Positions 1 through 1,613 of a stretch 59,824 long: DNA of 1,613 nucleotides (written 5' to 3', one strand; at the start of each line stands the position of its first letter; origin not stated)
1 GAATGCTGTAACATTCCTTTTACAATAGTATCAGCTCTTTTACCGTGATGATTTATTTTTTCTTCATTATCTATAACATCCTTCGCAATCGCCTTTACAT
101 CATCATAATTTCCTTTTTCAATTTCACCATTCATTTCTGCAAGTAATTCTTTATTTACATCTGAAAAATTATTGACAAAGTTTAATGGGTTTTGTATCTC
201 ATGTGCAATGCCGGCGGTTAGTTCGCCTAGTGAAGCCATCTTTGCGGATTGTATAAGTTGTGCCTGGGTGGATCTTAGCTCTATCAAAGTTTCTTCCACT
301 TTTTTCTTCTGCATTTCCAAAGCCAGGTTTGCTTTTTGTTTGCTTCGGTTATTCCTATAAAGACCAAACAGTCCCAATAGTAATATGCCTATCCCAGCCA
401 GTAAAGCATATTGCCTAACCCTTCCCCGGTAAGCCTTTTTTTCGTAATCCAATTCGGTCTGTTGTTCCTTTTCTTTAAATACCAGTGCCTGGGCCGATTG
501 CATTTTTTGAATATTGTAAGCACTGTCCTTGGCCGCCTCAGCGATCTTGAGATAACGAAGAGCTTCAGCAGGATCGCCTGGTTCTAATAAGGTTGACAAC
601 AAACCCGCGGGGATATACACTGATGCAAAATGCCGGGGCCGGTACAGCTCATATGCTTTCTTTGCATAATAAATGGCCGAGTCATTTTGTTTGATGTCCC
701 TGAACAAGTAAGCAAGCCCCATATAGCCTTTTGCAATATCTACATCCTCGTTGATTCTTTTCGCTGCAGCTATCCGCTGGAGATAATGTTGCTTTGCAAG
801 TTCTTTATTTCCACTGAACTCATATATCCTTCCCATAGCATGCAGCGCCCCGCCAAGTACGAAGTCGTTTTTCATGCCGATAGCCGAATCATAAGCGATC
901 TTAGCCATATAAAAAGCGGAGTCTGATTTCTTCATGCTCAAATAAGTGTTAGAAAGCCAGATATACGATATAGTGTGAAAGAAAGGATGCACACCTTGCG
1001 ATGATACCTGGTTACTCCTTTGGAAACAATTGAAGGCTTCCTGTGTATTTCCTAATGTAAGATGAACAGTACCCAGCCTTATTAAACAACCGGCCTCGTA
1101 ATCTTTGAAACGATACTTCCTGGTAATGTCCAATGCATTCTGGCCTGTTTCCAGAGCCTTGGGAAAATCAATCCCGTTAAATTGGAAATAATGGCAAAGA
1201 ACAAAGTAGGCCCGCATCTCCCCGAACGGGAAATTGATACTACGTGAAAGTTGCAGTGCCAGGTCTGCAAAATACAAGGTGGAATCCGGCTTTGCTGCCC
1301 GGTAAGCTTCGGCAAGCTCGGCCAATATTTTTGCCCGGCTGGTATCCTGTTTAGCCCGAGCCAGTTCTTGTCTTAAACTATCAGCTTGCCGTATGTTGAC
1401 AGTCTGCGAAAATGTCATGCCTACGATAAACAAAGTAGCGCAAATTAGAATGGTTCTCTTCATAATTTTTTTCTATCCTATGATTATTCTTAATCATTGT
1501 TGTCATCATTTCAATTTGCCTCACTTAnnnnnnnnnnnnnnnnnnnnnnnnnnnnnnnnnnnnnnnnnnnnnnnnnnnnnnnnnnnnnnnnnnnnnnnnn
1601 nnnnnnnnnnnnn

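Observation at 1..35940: A 36-kb, single-orientation array of 11 paralogous histidine kinases with one shared catalytic cassette and no partner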

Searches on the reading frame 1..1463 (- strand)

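Call 5: search_protein_families(library=pfam, proteins=[window:1-1463:-], max_evalue=0.01)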
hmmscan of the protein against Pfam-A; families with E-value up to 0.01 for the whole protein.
window:1-1463:- (487 aa): 6 families
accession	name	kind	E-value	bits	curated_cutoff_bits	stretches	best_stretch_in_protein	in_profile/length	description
PF13424.12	TPR_12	-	5.2e-14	52.6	30.1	2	99-150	18-71/77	Tetratricopeptide repeat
PF13181.12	TPR_8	-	1.6e-08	34.5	25.7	0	206-229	3-26/34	Tetratricopeptide repeat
PF07719.23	TPR_2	-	1.3e-05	25.4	27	0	126-150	3-27/34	Tetratricopeptide repeat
PF00512.31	HisKA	-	0.00039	20.9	26.9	1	412-439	2-29/66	His Kinase A (phospho-acceptor) domain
PF13428.12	TPR_14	-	0.00082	20.3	23.5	0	288-313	7-33/44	Tetratricopeptide repeat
PF00515.34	TPR_1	-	0.0055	16.9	27.8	0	126-149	3-26/34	Tetratricopeptide repeat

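Call 12: find_related_loci(query=window:1-1463:-, collection=genome_contigs, flank=10000)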
Query window:1-1463:- (487 aa) in genome_contigs; peptide patterns used: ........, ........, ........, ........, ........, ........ (x = any residue, [..] = any of these).
47 stretches matched a pattern; 5 encode a relative of the query (tblastn E <= 1e-3); 5 distinct loci.
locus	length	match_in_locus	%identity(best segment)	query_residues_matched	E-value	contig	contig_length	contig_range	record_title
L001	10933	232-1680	77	5-487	0e+0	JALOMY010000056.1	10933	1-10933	MAG: Cyclobacteriaceae bacterium isolate Prado063 scaffold_6065, whole genome shotgun sequence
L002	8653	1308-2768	75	1-487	0e+0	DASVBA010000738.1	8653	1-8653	MAG TPA_asm: Chryseolinea sp. isolate SMAG_U1967 k141_641033, whole genome shotgun sequence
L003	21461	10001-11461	75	1-487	0e+0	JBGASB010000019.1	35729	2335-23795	MAG: Cyclobacteriaceae bacterium isolate MAG_MBR_AS.84 MBRAS-84_NODE_19_length_35729_cov_11.291176, whole genome shotgun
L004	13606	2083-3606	32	7-487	1e-73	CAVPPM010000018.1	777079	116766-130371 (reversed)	MAG: uncultured Sphingobacteriales bacterium isolate MFD09848.bin.2.4 genome assembly, contig: contig_4587, whole genome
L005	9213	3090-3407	76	382-487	4e-47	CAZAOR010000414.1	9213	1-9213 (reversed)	MAG TPA_asm: uncultured Sediminibacterium sp. isolate binchicken_co84_420 genome assembly, contig: k141_2542116, whole g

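Call 16: search_protein_families(library=pfam, proteins=[L003:26-5026:+, L003:5271-5660:+, L003:5671-7710:+, L003:7745-8887:+, L003:8888-9934:+, L003:9983-11995:+, L003:12018-12557:+, L003:12677-16372:+, L003:16380-16754:+, L003:16755-17795:+], max_evalue=0.0001)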
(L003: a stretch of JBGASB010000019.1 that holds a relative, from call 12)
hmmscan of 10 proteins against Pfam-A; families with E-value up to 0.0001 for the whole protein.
L003:26-5026:+ (1666 aa): 2 families
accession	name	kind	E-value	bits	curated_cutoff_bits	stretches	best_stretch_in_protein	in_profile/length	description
PF02518.31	HATPase_c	-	1.9e-21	77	26.4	1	1549-1664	3-108/111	Histidine kinase-, DNA gyrase B-, and HSP90-like ATPase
PF00512.31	HisKA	-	5.6e-06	26.7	26.9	1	1420-1498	2-63/66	His Kinase A (phospho-acceptor) domain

L003:5271-5660:+ (129 aa): 1 family
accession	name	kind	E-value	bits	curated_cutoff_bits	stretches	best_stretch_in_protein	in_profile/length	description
PF00903.31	Glyoxalase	-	1.4e-14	54.9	20.6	1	9-126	1-121/121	Glyoxalase/Bleomycin resistance protein/Dioxygenase superfamily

L003:5671-7710:+ (679 aa): 11 families
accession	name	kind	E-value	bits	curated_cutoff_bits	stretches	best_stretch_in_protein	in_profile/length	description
PF13424.12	TPR_12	-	3.4e-36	123.7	30.1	3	213-281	4-75/77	Tetratricopeptide repeat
PF00515.34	TPR_1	-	3.2e-24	84.1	27.8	2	131-161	1-31/34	Tetratricopeptide repeat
PF02518.31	HATPase_c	-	3.1e-23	82.7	26.4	1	564-679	3-109/111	Histidine kinase-, DNA gyrase B-, and HSP90-like ATPase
PF07719.23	TPR_2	-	1.8e-18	65.5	27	0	131-161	1-31/34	Tetratricopeptide repeat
PF13181.12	TPR_8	-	1.7e-16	59.3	25.7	1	133-162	3-32/34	Tetratricopeptide repeat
PF13374.12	TPR_10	-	9.6e-15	54.5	27.5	0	173-203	4-34/42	Tetratricopeptide repeat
PF13176.12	TPR_7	-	1.7e-11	43.7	27.9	0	173-206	1-34/36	Tetratricopeptide repeat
PF12862.13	ANAPC5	-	8.1e-07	29.5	23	0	104-162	11-69/91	Anaphase-promoting complex subunit 5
PF13174.12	TPR_6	-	1.1e-06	29.3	26.3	0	133-155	2-24/33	Tetratricopeptide repeat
PF00512.31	HisKA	-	2.6e-06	27.8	26.9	1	435-512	2-62/66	His Kinase A (phospho-acceptor) domain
PF10516.15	SHNi-TPR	-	9.1e-05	22.3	21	0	257-285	7-35/38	SHNi-TPR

L003:7745-8887:+ (380 aa): 2 families
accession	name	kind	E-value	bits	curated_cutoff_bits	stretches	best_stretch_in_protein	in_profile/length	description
PF08495.15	FIST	-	1.3e-27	97.4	23.2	1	29-216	1-189/189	FIST N domain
PF10442.14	FIST_C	-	7.2e-18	65.4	28.5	1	218-358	1-130/131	FIST C domain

L003:8888-9934:+ (348 aa): 2 families
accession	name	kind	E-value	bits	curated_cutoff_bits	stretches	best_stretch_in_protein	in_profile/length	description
PF02518.31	HATPase_c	-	7.9e-24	84.7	26.4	1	231-347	3-108/111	Histidine kinase-, DNA gyrase B-, and HSP90-like ATPase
PF00512.31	HisKA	-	3.6e-07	30.6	26.9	1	102-182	2-65/66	His Kinase A (phospho-acceptor) domain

L003:9983-11995:+ (670 aa): 6 families
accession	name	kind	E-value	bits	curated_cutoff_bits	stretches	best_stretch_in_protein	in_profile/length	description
PF02518.31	HATPase_c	-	2.6e-22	79.8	26.4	1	547-668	3-108/111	Histidine kinase-, DNA gyrase B-, and HSP90-like ATPase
PF13424.12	TPR_12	-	5.2e-13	49.4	30.1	1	108-155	21-70/77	Tetratricopeptide repeat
PF00515.34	TPR_1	-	3.6e-07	30.1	27.8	0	132-155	3-26/34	Tetratricopeptide repeat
PF13181.12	TPR_8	-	5e-07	29.8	25.7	0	132-158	3-29/34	Tetratricopeptide repeat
PF07719.23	TPR_2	-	5.5e-07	29.7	27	0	132-156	3-27/34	Tetratricopeptide repeat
PF00512.31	HisKA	-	2.5e-06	27.9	26.9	1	418-498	2-65/66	His Kinase A (phospho-acceptor) domain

L003:12018-12557:+ (179 aa): 1 family
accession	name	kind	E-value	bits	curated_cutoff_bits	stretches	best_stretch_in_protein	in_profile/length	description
PF12867.12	DinB_2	-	9.5e-12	45.9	24.8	1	14-168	5-127/128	DinB superfamily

L003:12677-16372:+ (1231 aa): 3 families
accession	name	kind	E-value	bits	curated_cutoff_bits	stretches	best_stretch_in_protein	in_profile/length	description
PF02518.31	HATPase_c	-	1.7e-24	86.8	26.4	1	1117-1230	3-108/111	Histidine kinase-, DNA gyrase B-, and HSP90-like ATPase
PF07494.17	Reg_prop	-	3.7e-14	51.5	20.4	0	457-480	1-24/24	Two component regulator propeller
PF07495.19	Y_Y_Y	-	5.6e-12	45.8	26.6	1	855-915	5-65/65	Y_Y_Y domain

L003:16380-16754:+ (124 aa): 1 family
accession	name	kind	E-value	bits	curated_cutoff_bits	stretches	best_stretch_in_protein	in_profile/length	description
PF00072.30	Response_reg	-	4.7e-21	75.5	30.2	1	3-120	1-110/111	Response regulator receiver domain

L003:16755-17795:+ (346 aa): 2 families
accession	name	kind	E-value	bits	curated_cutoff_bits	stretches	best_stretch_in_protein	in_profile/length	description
PF00211.25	Guanylate_cyc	-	9.9e-24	84.4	21.9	1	166-336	5-174/183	Adenylate and Guanylate cyclase catalytic domain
PF00072.30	Response_reg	-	4.7e-23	81.9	30.2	1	4-115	1-107/111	Response regulator receiver domain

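Call 17: find_homologous_proteins(query=window:1-1463:-, max_evalue=1e-30)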
Query window:1-1463:- (487 aa): 7625 proteins with E <= 1e-30 among 8000 candidates; the best 120 are listed.
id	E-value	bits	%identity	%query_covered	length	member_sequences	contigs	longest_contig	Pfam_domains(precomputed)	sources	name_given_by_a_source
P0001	0.0e+0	1077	100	100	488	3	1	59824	PF13424.13,PF28559.1,PF13181.13,PF07719.24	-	-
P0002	8.7e-247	837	79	100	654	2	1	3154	PF13424.13,PF02518.32,PF00512.32,PF13181.13,PF14501.13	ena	-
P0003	7.8e-245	831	79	100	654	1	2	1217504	PF00515.35,PF13424.13,PF02518.32,PF13181.13,PF07719.24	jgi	-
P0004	6.3e-243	824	78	99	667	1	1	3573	PF17874.8,PF00515.35,PF13424.13,PF02518.32,PF13181.13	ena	-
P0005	3.0e-241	819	79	97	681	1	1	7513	PF00515.35,PF13424.13,PF02518.32,PF00512.32,PF13181.13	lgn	-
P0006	1.6e-238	810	77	99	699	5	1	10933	PF00515.35,PF13424.13,PF02518.32,PF13181.13,PF07719.24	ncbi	-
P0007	3.8e-238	809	79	97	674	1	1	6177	PF00515.35,PF13424.13,PF02518.32,PF13181.13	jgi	jgi:signal transduction histidine kinase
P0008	2.0e-234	796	76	99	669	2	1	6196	PF00515.35,PF13424.13,PF02518.32,PF00512.32,PF13181.13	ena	-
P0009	3.0e-229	779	75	99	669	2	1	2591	PF17874.8,PF13424.13,PF02518.32,PF00512.32,PF13181.13,PF07719.24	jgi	-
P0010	3.0e-228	776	75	100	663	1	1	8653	PF00515.35,PF13424.13,PF02518.32,PF00512.32,PF13181.13,PF07719.24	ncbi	ncbi:MAG TPA: ATP-binding protein [Chryseolinea sp.]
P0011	8.6e-228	775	75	100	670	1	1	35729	PF00515.35,PF13424.13,PF28559.1,PF02518.32,PF00512.32,PF13181.13,PF07719.24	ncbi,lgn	-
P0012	1.9e-227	773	75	100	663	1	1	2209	PF00515.35,PF13424.13,PF02518.32,PF00512.32,PF13181.13,PF07719.24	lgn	-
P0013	1.8e-226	770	75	100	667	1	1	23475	PF13424.13,PF02518.32,PF00512.32,PF13181.13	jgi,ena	jgi:two-component system, NtrC family, sensor kinase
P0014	1.7e-223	760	73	100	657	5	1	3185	PF13424.13,PF02518.32,PF13181.13,PF07719.24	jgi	jgi:two-component system NtrC family sensor kinase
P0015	8.3e-219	745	72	100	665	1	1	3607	PF00515.35,PF13424.13,PF02518.32,PF00512.32,PF13181.13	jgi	jgi:signal transduction histidine kinase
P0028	1.8e-117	411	46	100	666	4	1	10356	PF13424.13,PF28559.1,PF13176.13,PF02518.32,PF00512.32,PF07719.24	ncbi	-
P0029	6.0e-116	406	45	100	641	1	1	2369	PF13424.13,PF28559.1,PF02518.32,PF07719.24,PF13374.13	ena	-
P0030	7.3e-116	406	46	96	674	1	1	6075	PF00515.35,PF13424.13,PF28559.1,PF13176.13,PF02518.32,PF00512.32,PF13181.13,PF07719.24,PF13374.13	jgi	jgi:signal transduction histidine kinase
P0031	2.7e-115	404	44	100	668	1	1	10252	PF00515.35,PF13424.13,PF28559.1,PF13176.13,PF02518.32,PF07719.24,PF13374.13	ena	-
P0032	4.0e-114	400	44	100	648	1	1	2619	PF13424.13,PF28559.1,PF02518.32,PF00512.32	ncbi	-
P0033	4.8e-114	400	47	99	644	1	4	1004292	PF13424.13,PF28559.1,PF02518.32,PF00512.32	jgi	jgi:two-component system, NtrC family, sensor kinase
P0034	4.1e-113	397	44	100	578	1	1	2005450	PF17874.8,PF00515.35,PF13424.13,PF28559.1,PF13176.13,PF00512.32,PF07719.24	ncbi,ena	-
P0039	1.9e-110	388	44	100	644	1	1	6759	PF00515.35,PF13424.13,PF28559.1,PF13176.13,PF02518.32,PF00512.32,PF13181.13,PF07719.24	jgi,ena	-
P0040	2.5e-110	387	44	100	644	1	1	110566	PF13424.13,PF28559.1,PF02518.32,PF07719.24,PF13374.13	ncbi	-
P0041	1.5e-109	385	44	100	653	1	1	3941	PF17874.8,PF00515.35,PF13424.13,PF28559.1,PF02518.32,PF00512.32,PF07719.24,PF13374.13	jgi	jgi:two-component system, NtrC family, sensor kinase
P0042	2.5e-108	381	43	100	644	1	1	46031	PF00515.35,PF13424.13,PF28559.1,PF13176.13,PF02518.32,PF00512.32,PF07719.24,PF13374.13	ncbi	-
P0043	6.8e-107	376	44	100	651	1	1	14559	PF17874.8,PF00515.35,PF13424.13,PF28559.1,PF13176.13,PF02518.32,PF07719.24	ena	-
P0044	1.6e-106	375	44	100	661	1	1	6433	PF00515.35,PF13424.13,PF28559.1,PF02518.32,PF00512.32,PF07719.24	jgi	jgi:two-component system, NtrC family, sensor kinase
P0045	1.6e-104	368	44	99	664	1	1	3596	PF17874.8,PF00515.35,PF13424.13,PF28559.1,PF13176.13,PF02518.32,PF07719.24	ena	-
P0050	3.4e-101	357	44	99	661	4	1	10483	PF17874.8,PF13424.13,PF28559.1,PF02518.32,PF00512.32,PF07719.24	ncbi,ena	-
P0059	2.8e-98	348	41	100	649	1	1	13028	PF17874.8,PF13424.13,PF28559.1,PF13176.13,PF02518.32,PF00512.32,PF07719.24,PF13374.13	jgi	jgi:two-component system, NtrC family, sensor kinase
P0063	2.5e-97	345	44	99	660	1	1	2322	PF17874.8,PF13424.13,PF28559.1,PF02518.32,PF00512.32,PF07719.24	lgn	-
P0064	5.6e-97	343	46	94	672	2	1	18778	PF17874.8,PF00515.35,PF13424.13,PF28559.1,PF02518.32,PF07719.24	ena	-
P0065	5.9e-97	343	42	100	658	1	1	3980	PF17874.8,PF13424.13,PF28559.1,PF02518.32,PF07719.24,PF13374.13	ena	-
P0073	2.0e-96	342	42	100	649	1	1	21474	PF17874.8,PF13424.13,PF28559.1,PF02518.32,PF00512.32,PF14501.13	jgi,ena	-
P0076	7.5e-96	340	41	100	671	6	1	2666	PF17874.8,PF00515.35,PF13424.13,PF28559.1,PF02518.32,PF00512.32,PF13181.13,PF07719.24,PF13374.13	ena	-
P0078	1.2e-95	339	41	100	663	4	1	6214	PF00515.35,PF13424.13,PF28559.1,PF13176.13,PF02518.32,PF00512.32,PF07719.24,PF13374.13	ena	-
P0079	1.2e-95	339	43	96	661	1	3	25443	PF17874.8,PF13424.13,PF28559.1,PF02518.32,PF00512.32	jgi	jgi:signal transduction histidine kinase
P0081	1.9e-95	338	41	100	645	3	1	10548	PF13424.13,PF28559.1,PF02518.32,PF00512.32,PF07719.24,PF14501.13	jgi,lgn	jgi:signal transduction histidine kinase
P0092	1.3e-94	336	42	100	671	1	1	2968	PF17874.8,PF00515.35,PF13424.13,PF28559.1,PF02518.32,PF13181.13,PF07719.24,PF13374.13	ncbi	-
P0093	1.4e-94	335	43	100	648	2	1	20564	PF17874.8,PF00515.35,PF13424.13,PF28559.1,PF02518.32,PF13181.13,PF07719.24,PF13374.13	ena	-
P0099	6.0e-94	333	43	95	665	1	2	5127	PF17874.8,PF00515.35,PF13424.13,PF28559.1,PF02518.32,PF07719.24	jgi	jgi:two-component system NtrC family sensor kinase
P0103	1.3e-93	332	43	95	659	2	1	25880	PF17874.8,PF00515.35,PF13424.13,PF28559.1,PF02518.32,PF07719.24,PF13374.13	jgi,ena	-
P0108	2.1e-93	332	42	94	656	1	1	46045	PF13424.13,PF28559.1,PF02518.32,PF00512.32,PF07719.24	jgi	jgi:two-component system NtrC family sensor kinase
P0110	3.3e-93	331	42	100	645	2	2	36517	PF25063.1,PF00515.35,PF13424.13,PF28559.1,PF13176.13,PF02518.32,PF13181.13,PF07719.24,PF13374.13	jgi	-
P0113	4.3e-93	331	42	100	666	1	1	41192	PF00515.35,PF13424.13,PF28559.1,PF02518.32,PF00512.32,PF13181.13,PF07719.24,PF13174.13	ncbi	-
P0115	5.4e-93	330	41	100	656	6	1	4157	PF00515.35,PF13424.13,PF28559.1,PF02518.32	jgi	-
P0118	7.1e-93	330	42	96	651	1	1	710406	PF00515.35,PF13424.13,PF28559.1,PF13176.13,PF02518.32,PF00512.32,PF07719.24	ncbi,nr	ncbi:MAG: tetratricopeptide repeat protein [Cyclobacteriaceae bacterium]|nr:tetratricopeptide repeat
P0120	7.4e-93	330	42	100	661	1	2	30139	PF00515.35,PF13424.13,PF28559.1,PF02518.32,PF07719.24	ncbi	-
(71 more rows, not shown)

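Call 18: search_protein_families(library=pfam, proteins=[L002:75-437:+, L002:478-1218:+, L002:1266-3299:+, L002:3829-4869:+, L002:4985-6385:-, L001:157-2274:+, L001:2281-4221:+, L001:4231-6273:+, L001:6360-8483:+], max_evalue=0.00001)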
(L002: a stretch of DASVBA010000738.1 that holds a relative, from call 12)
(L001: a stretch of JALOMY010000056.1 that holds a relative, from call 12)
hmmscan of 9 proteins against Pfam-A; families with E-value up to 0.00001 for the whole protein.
L002:75-437:+ (120 aa): 0 families

L002:478-1218:+ (246 aa): 1 family
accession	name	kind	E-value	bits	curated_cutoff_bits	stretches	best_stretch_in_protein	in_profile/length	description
PF17784.7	Sulfotransfer_4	-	8.9e-65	219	22.8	1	4-211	1-214/215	Sulfotransferase domain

L002:1266-3299:+ (677 aa): 5 families
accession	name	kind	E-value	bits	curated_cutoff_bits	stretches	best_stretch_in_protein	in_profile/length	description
PF02518.31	HATPase_c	-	1.7e-23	83.6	26.4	1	555-676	3-110/111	Histidine kinase-, DNA gyrase B-, and HSP90-like ATPase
PF13181.12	TPR_8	-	1.2e-09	37.9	25.7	0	142-168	5-31/34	Tetratricopeptide repeat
PF13424.12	TPR_12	-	7e-09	36.2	30.1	0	221-289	6-76/77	Tetratricopeptide repeat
PF00515.34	TPR_1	-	2.7e-06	27.4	27.8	0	143-164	6-27/34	Tetratricopeptide repeat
PF07719.23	TPR_2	-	6.5e-06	26.3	27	0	142-164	5-27/34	Tetratricopeptide repeat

L002:3829-4869:+ (346 aa): 3 families
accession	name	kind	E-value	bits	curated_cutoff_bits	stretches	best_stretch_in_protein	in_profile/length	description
PF00891.24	Methyltransf_2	-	9.6e-39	133.3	22.3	1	119-328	1-210/210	O-methyltransferase domain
PF08100.18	Dimerisation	-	4e-11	43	25.6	1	8-96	4-91/93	O-methyltransferase dimerisation domain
PF08242.18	Methyltransf_12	-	8.7e-06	26.8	30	0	183-279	1-98/98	Methyltransferase domain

L002:4985-6385:- (466 aa): 1 family
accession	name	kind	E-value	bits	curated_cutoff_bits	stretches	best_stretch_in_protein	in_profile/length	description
PF03629.24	SASA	-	4e-18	66.3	24.8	1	105-350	3-223/226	Carbohydrate esterase, sialic acid-specific acetylesterase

L001:157-2274:+ (705 aa): 5 families
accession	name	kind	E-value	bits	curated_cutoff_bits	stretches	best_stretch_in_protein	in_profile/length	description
PF02518.31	HATPase_c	-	6.2e-20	72.1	26.4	1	562-704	3-109/111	Histidine kinase-, DNA gyrase B-, and HSP90-like ATPase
PF13424.12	TPR_12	-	1.5e-15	57.5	30.1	1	228-296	5-76/77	Tetratricopeptide repeat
PF07719.23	TPR_2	-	5.3e-08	32.8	27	0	147-170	3-26/34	Tetratricopeptide repeat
PF13181.12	TPR_8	-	8.1e-07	29.2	25.7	0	227-248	3-24/34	Tetratricopeptide repeat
PF00515.34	TPR_1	-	8.4e-06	25.8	27.8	0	227-250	3-26/34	Tetratricopeptide repeat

L001:2281-4221:+ (646 aa): 4 families
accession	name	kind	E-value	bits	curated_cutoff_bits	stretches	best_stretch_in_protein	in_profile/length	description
PF02518.31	HATPase_c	-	6.6e-24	84.9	26.4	1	533-644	4-108/111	Histidine kinase-, DNA gyrase B-, and HSP90-like ATPase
PF13424.12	TPR_12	-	3.3e-09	37.3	30.1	1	123-196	1-76/77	Tetratricopeptide repeat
PF00515.34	TPR_1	-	2.2e-06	27.7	27.8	0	126-153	2-29/34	Tetratricopeptide repeat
PF00512.31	HisKA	-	9.5e-06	26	26.9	1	403-484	2-66/66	His Kinase A (phospho-acceptor) domain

L001:4231-6273:+ (680 aa): 7 families
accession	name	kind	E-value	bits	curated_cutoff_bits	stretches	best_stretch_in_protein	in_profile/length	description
PF02518.31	HATPase_c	-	1.2e-23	84.1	26.4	1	560-679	3-109/111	Histidine kinase-, DNA gyrase B-, and HSP90-like ATPase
PF13424.12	TPR_12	-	2e-16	60.4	30.1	0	147-218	2-75/77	Tetratricopeptide repeat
PF00515.34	TPR_1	-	3.8e-12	45.9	27.8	0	230-257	3-30/34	Tetratricopeptide repeat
PF07719.23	TPR_2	-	4.5e-11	42.4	27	0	88-118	1-31/34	Tetratricopeptide repeat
PF13181.12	TPR_8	-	6.1e-08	32.7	25.7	0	231-259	4-32/34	Tetratricopeptide repeat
PF13374.12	TPR_10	-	2.3e-07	31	27.5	0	88-119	2-33/42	Tetratricopeptide repeat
PF17874.7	TPR_MalT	-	1.8e-06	27.9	45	0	188-317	40-170/336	MalT-like TPR region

L001:6360-8483:+ (707 aa): 1 family
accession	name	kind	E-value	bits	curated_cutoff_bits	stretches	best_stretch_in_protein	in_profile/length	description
PF02518.31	HATPase_c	-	6.7e-24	84.9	26.4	1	593-705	4-109/111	Histidine kinase-, DNA gyrase B-, and HSP90-like ATPase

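Call 19: find_encoding_contigs(protein=P0003, flank=10000, max_places=3)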
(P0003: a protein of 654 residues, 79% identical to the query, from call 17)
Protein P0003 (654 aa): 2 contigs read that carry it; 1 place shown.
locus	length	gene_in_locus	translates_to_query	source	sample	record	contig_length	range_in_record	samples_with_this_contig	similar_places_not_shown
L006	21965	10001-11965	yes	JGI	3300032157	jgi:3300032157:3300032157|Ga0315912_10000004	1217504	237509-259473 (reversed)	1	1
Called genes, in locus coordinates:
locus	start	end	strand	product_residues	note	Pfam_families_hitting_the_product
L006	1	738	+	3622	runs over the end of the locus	PF13474:SnoaL_3 (weak), PF00512:HisKA (weak), PF02518:HATPase_c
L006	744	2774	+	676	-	PF28559:TPR_SusR, PF13424:TPR_12 (faint), PF02518:HATPase_c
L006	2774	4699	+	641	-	PF13424:TPR_12 (faint), PF00515:TPR_1 (faint), PF13374:TPR_10 (faint), PF02518:HATPase_c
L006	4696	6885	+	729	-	PF02518:HATPase_c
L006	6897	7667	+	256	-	PF02230:Abhydrolase_2, PF01738:DLH (weak), PF00326:Peptidase_S9 (weak)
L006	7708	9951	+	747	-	PF07719:TPR_2 (faint), PF13176:TPR_7 (faint), PF13374:TPR_10 (faint), PF13424:TPR_12, PF02518:HATPase_c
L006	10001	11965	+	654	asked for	PF13424:TPR_12 (faint), PF07719:TPR_2 (faint), PF00515:TPR_1 (faint), PF13181:TPR_8 (faint), PF02518:HATPase_c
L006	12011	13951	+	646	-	PF13424:TPR_12 (faint), PF00515:TPR_1 (faint), PF00512:HisKA (faint), PF02518:HATPase_c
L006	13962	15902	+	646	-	PF13424:TPR_12 (faint), PF00515:TPR_1 (faint), PF07719:TPR_2 (faint), PF13181:TPR_8 (faint), PF00512:HisKA (faint), PF02518:HATPase_c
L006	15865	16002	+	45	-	-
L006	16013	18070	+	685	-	PF28559:TPR_SusR (faint), PF00515:TPR_1 (faint), PF07719:TPR_2 (faint), PF12862:ANAPC5 (faint), PF13176:TPR_7 (faint), PF13424:TPR_12, PF17874:TPR_MalT (weak), PF02518:HATPase_c, +4 more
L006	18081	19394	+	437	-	PF13474:SnoaL_3, PF00512:HisKA (faint), PF02518:HATPase_c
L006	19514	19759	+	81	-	PF14026:SCO4226-like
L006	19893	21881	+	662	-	PF00512:HisKA (faint), PF02518:HATPase_c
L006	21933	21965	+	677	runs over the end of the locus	PF12862:ANAPC5 (faint), PF00515:TPR_1 (faint), PF07719:TPR_2 (faint), PF13174:TPR_6 (faint), PF13176:TPR_7 (faint), PF13424:TPR_12, PF13424:TPR_12, PF02518:HATPase_c, +5 more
